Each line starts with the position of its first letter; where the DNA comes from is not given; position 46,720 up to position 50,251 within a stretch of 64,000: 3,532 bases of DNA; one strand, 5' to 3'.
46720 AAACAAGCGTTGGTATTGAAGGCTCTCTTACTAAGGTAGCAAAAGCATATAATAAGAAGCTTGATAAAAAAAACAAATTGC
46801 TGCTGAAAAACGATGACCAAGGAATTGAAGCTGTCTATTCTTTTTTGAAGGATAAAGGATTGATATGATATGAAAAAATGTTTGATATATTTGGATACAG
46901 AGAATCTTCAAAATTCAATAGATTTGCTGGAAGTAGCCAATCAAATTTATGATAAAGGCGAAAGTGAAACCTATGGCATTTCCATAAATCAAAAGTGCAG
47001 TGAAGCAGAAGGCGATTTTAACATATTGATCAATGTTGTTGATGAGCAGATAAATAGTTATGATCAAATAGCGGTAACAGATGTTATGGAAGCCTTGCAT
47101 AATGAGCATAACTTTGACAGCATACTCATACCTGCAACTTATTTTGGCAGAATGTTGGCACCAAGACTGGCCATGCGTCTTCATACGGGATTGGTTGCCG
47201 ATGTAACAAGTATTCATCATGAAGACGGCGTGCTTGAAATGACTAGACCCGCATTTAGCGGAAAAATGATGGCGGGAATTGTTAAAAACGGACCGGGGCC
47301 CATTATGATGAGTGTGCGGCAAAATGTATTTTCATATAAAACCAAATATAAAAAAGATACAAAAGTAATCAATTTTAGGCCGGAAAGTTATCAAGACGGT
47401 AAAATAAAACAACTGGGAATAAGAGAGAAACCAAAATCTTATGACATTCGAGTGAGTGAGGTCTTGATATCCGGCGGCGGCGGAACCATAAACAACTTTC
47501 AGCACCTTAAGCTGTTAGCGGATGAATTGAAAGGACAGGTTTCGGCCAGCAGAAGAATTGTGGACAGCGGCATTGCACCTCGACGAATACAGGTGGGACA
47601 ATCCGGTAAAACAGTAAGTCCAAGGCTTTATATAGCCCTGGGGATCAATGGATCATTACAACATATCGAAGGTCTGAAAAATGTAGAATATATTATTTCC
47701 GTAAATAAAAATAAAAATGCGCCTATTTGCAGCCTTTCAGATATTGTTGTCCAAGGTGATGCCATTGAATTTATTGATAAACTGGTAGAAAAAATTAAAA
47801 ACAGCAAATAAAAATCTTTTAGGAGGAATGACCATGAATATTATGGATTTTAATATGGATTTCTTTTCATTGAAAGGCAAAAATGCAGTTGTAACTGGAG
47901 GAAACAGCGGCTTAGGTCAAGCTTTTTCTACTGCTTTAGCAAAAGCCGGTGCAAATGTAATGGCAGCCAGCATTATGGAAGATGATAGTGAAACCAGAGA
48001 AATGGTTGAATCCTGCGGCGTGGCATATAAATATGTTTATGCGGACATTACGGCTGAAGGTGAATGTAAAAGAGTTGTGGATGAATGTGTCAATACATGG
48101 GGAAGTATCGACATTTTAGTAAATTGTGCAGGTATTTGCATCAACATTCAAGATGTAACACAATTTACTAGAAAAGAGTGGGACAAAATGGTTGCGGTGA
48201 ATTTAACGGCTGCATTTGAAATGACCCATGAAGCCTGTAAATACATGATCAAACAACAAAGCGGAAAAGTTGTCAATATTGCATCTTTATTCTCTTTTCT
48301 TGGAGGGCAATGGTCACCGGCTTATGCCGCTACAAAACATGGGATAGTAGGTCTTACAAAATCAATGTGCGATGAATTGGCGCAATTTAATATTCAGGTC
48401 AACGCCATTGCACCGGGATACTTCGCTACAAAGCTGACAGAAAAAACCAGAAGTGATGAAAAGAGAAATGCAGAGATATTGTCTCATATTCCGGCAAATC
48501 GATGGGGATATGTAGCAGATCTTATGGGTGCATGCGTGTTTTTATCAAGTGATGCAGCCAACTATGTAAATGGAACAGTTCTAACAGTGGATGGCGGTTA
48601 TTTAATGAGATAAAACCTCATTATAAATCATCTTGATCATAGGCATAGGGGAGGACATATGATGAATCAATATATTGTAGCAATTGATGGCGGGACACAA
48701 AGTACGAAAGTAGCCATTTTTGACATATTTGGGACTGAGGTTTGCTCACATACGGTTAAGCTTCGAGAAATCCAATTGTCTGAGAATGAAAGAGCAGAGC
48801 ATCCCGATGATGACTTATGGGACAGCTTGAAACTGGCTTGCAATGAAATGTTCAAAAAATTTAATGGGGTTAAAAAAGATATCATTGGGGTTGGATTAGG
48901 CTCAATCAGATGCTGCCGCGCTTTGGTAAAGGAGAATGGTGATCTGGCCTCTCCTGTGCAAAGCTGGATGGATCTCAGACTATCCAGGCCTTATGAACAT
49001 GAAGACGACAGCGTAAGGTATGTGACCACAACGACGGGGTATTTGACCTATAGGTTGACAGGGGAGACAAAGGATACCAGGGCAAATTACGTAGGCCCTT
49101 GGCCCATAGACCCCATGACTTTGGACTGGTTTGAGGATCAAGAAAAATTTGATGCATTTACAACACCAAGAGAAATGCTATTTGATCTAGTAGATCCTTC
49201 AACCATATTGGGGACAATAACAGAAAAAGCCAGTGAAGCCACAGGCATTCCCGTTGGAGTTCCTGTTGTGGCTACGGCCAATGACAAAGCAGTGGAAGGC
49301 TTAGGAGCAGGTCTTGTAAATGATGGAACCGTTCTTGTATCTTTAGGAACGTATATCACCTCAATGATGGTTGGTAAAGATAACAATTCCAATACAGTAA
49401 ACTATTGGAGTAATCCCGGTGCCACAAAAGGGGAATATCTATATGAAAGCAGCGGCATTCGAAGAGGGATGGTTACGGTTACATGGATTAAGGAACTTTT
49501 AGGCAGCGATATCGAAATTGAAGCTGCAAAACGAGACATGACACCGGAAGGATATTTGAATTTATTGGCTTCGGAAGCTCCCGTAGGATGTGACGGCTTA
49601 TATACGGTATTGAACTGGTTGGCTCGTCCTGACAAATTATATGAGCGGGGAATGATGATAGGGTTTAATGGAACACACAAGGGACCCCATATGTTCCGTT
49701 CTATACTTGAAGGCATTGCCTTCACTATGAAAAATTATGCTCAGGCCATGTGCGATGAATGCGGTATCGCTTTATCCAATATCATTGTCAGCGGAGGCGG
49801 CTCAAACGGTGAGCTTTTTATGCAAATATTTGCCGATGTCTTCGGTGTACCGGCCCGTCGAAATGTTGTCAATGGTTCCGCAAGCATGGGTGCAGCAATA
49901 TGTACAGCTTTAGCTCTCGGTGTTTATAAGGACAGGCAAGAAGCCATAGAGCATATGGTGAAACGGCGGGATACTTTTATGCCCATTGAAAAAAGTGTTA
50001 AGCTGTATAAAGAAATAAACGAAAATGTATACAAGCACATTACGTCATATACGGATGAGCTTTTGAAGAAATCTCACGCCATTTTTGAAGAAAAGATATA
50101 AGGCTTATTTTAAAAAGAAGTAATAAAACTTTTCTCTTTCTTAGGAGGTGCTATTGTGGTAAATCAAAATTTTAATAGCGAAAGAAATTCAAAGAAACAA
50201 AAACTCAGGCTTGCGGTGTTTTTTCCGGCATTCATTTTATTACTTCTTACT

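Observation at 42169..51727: RpiR-controlled operon joining an AGPS-like flavoenzyme to its own EtfBA, an SDR, an FGGY kinase and two carriers: a counterpart of the unassigned E. coli ygc cluster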

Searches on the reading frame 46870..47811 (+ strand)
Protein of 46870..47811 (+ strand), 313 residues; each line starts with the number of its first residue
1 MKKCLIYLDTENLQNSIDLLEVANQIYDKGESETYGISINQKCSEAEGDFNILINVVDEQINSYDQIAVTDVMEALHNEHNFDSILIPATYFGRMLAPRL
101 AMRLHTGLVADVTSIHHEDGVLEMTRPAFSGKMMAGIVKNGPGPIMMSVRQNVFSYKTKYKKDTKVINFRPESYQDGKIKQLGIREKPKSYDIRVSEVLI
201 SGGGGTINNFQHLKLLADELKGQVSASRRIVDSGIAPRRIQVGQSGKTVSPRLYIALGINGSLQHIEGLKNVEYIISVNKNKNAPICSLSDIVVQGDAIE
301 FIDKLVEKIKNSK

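Call 3: search_protein_families(library=pfam, proteins=[window:46870-47811:+])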
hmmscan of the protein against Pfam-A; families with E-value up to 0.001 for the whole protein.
window:46870-47811:+ (313 aa): 2 families
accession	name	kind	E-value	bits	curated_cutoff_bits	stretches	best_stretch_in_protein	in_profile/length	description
PF00766.25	ETF_alpha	-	3.6e-24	85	27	1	193-270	2-81/81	Electron transfer flavoprotein FAD-binding domain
PF01012.27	ETF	-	4.3e-23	82.5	26.7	1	54-165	62-171/181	Electron transfer flavoprotein domain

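Call 4: search_protein_families(library=ncbifam, proteins=[window:46870-47811:+])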
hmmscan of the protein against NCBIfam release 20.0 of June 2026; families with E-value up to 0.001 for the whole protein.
window:46870-47811:+ (313 aa): 5 families
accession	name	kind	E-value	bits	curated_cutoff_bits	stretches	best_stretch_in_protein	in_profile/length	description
NF042970.1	AcrlCoAredClosAcrA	equivalog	1.8e-48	165.5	600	2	116-311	154-359/360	acryloyl-CoA reductase electron transfer subunit beta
NF038209.1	mft_etfA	equivalog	1e-30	107.1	240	1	66-309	54-302/303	mycofactocin-associated electron transfer flavoprotein alpha subunit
NF051845.1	EtFlavAlphaProt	equivalog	4e-24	85.3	600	1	18-312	110-402/406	electron transfer flavoprotein subunit alpha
NF008884.0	PRK11916.1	equivalog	2.3e-18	66.6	528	1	62-309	60-310/312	electron transfer flavoprotein subunit alpha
NF002889.0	PRK03363.1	equivalog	8e-16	58.2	549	1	72-306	71-308/313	electron transfer flavoprotein subunit alpha/FixB family protein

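Call 27: search_solved_structures(query=window:46870-47811:+, max_evalue=0.00001, show_alignments=1)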
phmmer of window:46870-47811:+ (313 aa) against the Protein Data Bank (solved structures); distinct sequences matched with E-value up to 0.00001: 15.
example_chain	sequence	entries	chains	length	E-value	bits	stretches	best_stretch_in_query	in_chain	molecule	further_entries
5ol2_A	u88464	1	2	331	8.9e-43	150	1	84-310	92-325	Electron transfer flavoprotein large subunit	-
6fah_A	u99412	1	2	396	1.2e-41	146.2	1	81-309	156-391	Caffeyl-CoA reductase-Etf complex subunit CarE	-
4kpu_A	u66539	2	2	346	1.8e-38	135.8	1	65-311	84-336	Electron transfer flavoprotein alpha subunit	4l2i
7koe_B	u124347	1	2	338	3.2e-34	121.9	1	53-310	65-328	Electron transfer flavoprotein, alpha subunit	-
7qh2_A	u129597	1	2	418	5.4e-33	117.9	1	72-310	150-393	Lactate dehydrogenase (NAD(+),ferredoxin) subunit LctC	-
1efv_A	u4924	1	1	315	1.6e-29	106.5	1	69-310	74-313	ELECTRON TRANSFER FLAVOPROTEIN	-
1t9g_R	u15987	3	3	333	1.9e-29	106.2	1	69-310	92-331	Electron transfer flavoprotein alpha-subunit, mitochondrial | Electron transfer flavoprotein alpha-subunit, mitochondrial precursor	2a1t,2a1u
1efp_A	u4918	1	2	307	1.9e-26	96.4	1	81-308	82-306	PROTEIN (ELECTRON TRANSFER FLAVOPROTEIN)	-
5ow0_A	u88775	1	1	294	2.2e-25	92.9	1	78-310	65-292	Electron transfer flavoprotein, alpha subunit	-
1o94_D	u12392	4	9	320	1.1e-22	84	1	16-305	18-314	ELECTRON TRANSFER FLAVOPROTEIN ALPHA-SUBUNIT | ELECTRON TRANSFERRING FLAVOPROTEIN ALPHA-SUBUNIT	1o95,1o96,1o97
3clu_D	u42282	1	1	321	2.8e-22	82.7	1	16-305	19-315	Electron transfer flavoprotein subunit alpha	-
3clt_D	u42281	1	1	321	5.3e-22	81.8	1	16-305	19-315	Electron transfer flavoprotein subunit alpha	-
3clr_D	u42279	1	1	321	7.2e-22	81.4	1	16-305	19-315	Electron transfer flavoprotein subunit alpha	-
3cls_D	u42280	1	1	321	1.3e-21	80.5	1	16-305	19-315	Electron transfer flavoprotein subunit alpha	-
3ih5_A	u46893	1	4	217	1.5e-06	31.1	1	59-155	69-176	Electron transfer flavoprotein alpha-subunit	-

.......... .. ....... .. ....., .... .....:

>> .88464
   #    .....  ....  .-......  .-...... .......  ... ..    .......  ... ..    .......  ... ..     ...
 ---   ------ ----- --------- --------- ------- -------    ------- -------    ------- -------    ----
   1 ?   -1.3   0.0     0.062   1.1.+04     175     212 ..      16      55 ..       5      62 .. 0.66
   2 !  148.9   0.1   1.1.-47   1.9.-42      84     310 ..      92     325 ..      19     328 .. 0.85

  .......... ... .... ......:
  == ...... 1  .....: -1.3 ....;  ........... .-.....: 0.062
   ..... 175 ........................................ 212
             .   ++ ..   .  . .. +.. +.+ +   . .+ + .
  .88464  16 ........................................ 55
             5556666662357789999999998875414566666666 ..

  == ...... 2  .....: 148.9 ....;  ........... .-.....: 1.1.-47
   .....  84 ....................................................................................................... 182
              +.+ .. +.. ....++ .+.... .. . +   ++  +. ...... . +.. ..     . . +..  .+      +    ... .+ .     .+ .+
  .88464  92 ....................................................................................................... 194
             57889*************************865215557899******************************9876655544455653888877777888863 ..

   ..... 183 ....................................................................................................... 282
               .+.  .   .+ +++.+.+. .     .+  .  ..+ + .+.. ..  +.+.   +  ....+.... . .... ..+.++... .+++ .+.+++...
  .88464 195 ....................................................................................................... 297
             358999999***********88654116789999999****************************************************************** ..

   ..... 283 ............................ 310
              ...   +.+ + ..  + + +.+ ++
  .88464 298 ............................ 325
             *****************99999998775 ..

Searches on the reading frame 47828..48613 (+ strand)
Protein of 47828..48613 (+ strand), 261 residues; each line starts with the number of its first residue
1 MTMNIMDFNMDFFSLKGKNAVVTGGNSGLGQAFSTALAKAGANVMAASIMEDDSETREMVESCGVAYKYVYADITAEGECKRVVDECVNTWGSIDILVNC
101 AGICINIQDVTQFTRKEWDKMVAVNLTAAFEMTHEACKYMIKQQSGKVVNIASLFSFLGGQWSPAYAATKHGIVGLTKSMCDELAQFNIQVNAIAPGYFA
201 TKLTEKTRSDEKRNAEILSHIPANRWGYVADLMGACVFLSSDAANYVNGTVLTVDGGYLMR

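Call 3: search_protein_families(library=pfam, proteins=[window:47828-48613:+])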
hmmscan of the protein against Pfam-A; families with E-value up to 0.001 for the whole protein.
window:47828-48613:+ (261 aa): 4 families
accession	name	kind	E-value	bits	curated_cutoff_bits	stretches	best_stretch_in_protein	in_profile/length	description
PF13561.12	adh_short_C2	-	3e-58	197.6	27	1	26-258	5-235/236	Enoyl-(Acyl carrier protein) reductase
PF00106.31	adh_short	-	1.2e-55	188.5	26.6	1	18-211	1-194/195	short chain dehydrogenase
PF08659.16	KR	-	2.2e-11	44.4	22.6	1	21-173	4-156/180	KR domain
PF23441.1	SDR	-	2.5e-05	24.2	27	1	93-259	90-256/258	SDR-like rossmann domain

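Call 4: search_protein_families(library=ncbifam, proteins=[window:47828-48613:+])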
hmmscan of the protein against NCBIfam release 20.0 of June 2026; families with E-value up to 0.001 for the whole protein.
window:47828-48613:+ (261 aa): 231 families (the best 25 are shown)
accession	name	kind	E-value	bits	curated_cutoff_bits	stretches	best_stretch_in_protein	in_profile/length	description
NF005390.0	PRK06935.1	equivalog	1.4e-99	332.7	369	1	4-261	2-258/258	2-dehydro-3-deoxy-D-gluconate 5-dehydrogenase KduD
TIGR01832.1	kduD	equivalog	2.8e-87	292.3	338.85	1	13-261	1-248/248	2-dehydro-3-deoxy-D-gluconate 5-dehydrogenase KduD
NF006528.0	PRK08993.1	subfamily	4.5e-75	252.4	430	1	10-261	3-253/253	2-dehydro-3-deoxy-D-gluconate 5-dehydrogenase KduD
TIGR01830.1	3oxo_ACP_reduc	equivalog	1.3e-64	218.2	297.75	1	20-257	1-237/239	3-oxoacyl-[acyl-carrier-protein] reductase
NF005488.0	PRK07097.1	equivalog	5.4e-64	215.9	369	1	10-259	3-258/266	gluconate 5-dehydrogenase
NF009466.0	PRK12826.1-2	subfamily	1.9e-62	210.9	222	1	18-259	4-245/248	3-oxoacyl-ACP reductase FabG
NF005983.0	PRK08085.1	equivalog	2.5e-62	210.8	408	1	11-259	3-251/254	gluconate 5-dehydrogenase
NF005559.1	PRK07231.1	subfamily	7.4e-62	209.1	215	1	15-259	2-248/249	glucose 1-dehydrogenase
NF006070.0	PRK08213.1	subfamily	1e-61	208.7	279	1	11-258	6-256/259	gluconate 5-dehydrogenase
NF004198.0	PRK05653.1-3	equivalog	1.7e-59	201.3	296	1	14-260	4-248/248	3-oxoacyl-ACP reductase FabG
NF004778.0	PRK06124.1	equivalog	1.2e-58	198.5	303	1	11-260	5-254/256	SDR family oxidoreductase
NF005711.0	PRK07523.1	subfamily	1.3e-58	198.6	413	1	10-257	3-250/255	SDR family oxidoreductase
TIGR01963.1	PHB_DH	subfamily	6.6e-58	196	307.05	1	18-260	2-254/255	3-hydroxybutyrate dehydrogenase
NF009093.0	PRK12429.1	subfamily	1.4e-57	195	258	1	15-260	3-258/259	3-hydroxybutyrate dehydrogenase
NF005309.0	PRK06841.1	subfamily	5.5e-55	186.6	286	1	7-259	6-253/255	GolD/DthD family dehydrogenase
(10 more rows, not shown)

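Call 58: search_solved_structures(query=window:47828-48613:+, max_evalue=1e-45)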
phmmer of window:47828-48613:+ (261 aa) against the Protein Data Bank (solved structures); distinct sequences matched with E-value up to 1e-45: 8.
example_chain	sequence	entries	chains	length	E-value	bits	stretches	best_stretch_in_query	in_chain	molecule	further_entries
4z9y_A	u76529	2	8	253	1.2e-61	211.6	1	11-261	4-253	2-deoxy-D-gluconate 3-dehydrogenase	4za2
4hp8_A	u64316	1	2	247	1e-58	201.9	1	13-261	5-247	2-deoxy-D-gluconate 3-dehydrogenase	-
3uf0_A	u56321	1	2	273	4.2e-52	180.3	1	12-259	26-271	Short-chain dehydrogenase/reductase SDR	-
3cxr_A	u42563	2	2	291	1.8e-48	168.4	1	6-259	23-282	Dehydrogenase with different specificities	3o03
4jro_A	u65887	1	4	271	8.9e-48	166.1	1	8-260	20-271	FabG protein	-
4j2h_A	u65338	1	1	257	1.2e-47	165.8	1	11-259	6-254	Short chain alcohol dehydrogenase-related dehydrogenase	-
2et6_A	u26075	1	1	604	3.6e-47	164.1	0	13-212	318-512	(3R)-hydroxyacyl-CoA dehydrogenase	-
2uvd_A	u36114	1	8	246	1.2e-46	162.4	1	15-260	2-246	3-OXOACYL-(ACYL-CARRIER-PROTEIN) REDUCTASE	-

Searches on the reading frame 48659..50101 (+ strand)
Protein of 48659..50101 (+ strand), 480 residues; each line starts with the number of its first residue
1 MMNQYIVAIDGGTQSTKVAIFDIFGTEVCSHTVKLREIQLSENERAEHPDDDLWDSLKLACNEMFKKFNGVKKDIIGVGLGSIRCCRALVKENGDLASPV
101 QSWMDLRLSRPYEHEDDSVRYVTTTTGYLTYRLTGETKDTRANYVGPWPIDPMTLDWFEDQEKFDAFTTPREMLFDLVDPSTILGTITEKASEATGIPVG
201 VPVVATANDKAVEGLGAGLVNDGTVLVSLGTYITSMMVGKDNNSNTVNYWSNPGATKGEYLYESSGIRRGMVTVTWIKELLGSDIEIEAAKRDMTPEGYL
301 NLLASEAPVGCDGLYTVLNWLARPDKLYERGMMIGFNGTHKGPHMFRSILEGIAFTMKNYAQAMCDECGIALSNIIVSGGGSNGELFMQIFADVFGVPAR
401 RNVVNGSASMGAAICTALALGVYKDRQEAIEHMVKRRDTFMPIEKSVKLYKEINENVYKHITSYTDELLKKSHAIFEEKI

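Call 3: search_protein_families(library=pfam, proteins=[window:48659-50101:+])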
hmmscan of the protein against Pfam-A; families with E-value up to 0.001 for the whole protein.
window:48659-50101:+ (480 aa): 2 families
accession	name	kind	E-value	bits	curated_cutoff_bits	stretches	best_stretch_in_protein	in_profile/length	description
PF02782.22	FGGY_C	-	2.4e-20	73.6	27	1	226-419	2-197/198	FGGY family of carbohydrate kinases, C-terminal domain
PF00370.27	FGGY_N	-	4.2e-19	69.6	28.8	2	5-108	1-103/245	FGGY family of carbohydrate kinases, N-terminal domain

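Call 4: search_protein_families(library=ncbifam, proteins=[window:48659-50101:+])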
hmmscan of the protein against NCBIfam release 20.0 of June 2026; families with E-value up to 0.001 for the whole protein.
window:48659-50101:+ (480 aa): 12 families
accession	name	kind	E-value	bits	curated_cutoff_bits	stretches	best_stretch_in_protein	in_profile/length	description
TIGR01312.1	XylB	equivalog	1.9e-45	155.3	380.25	2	122-460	151-478/481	xylulokinase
NF008187.0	PRK10939.1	equivalog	1.1e-36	126.5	528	1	119-461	156-499/521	autoinducer-2 kinase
NF003154.0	PRK04123.1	equivalog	3e-31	108.8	428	2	175-463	243-535/554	ribulokinase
TIGR01311.1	glycerol_kin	equivalog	1e-30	106.5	590.35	2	122-448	159-478/496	glycerol kinase GlpK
TIGR01314.1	gntK_FGGY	equivalog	3.1e-30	105.2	648.55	1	153-455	183-484/505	gluconokinase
NF000756.0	PRK00047.1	subfamily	5.4e-29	100.9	498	2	127-454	168-488/502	glycerol kinase GlpK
TIGR01234.1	L-ribulokinase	equivalog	6.7e-29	101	583.25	1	180-465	241-530/536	ribulokinase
NF011601.0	PRK15027.1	equivalog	3.3e-17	62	912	2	122-237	149-261/484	xylulokinase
TIGR02628.1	fuculo_kin_coli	equivalog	1.1e-16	60.9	470.9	1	129-442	161-464/465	L-fuculokinase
TIGR01315.1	5C_CHO_kinase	subfamily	1.9e-14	53.3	408.7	1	330-461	400-533/541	FGGY family pentulose kinase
TIGR02627.1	rhamnulo_kin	equivalog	6.7e-09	34.8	527.95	1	346-429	362-444/454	rhamnulokinase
NF007925.0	PRK10640.1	equivalog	1.3e-07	30.4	639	0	344-427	366-448/489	rhamnulokinase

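Call 57: search_solved_structures(query=window:48659-50101:+, max_evalue=1e-15)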
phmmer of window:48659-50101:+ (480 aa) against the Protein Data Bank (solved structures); distinct sequences matched with E-value up to 1e-15: 6.
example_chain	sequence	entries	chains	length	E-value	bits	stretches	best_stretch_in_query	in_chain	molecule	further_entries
5ya0_A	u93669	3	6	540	4.7e-28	101.2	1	114-455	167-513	Autoinducer-2 kinase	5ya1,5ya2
3ifr_A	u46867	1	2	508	8e-19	70.7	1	182-421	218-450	Carbohydrate kinase, FGGY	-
3gbt_A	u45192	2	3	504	6.4e-18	67.8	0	127-452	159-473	Gluconate kinase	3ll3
2d4w_A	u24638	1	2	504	1.3e-16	63.4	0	151-458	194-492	glycerol kinase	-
2dpn_A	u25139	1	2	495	1.3e-16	63.4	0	153-442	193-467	Glycerol kinase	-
3qdk_A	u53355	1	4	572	4.5e-16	61.7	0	165-456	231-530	Ribulokinase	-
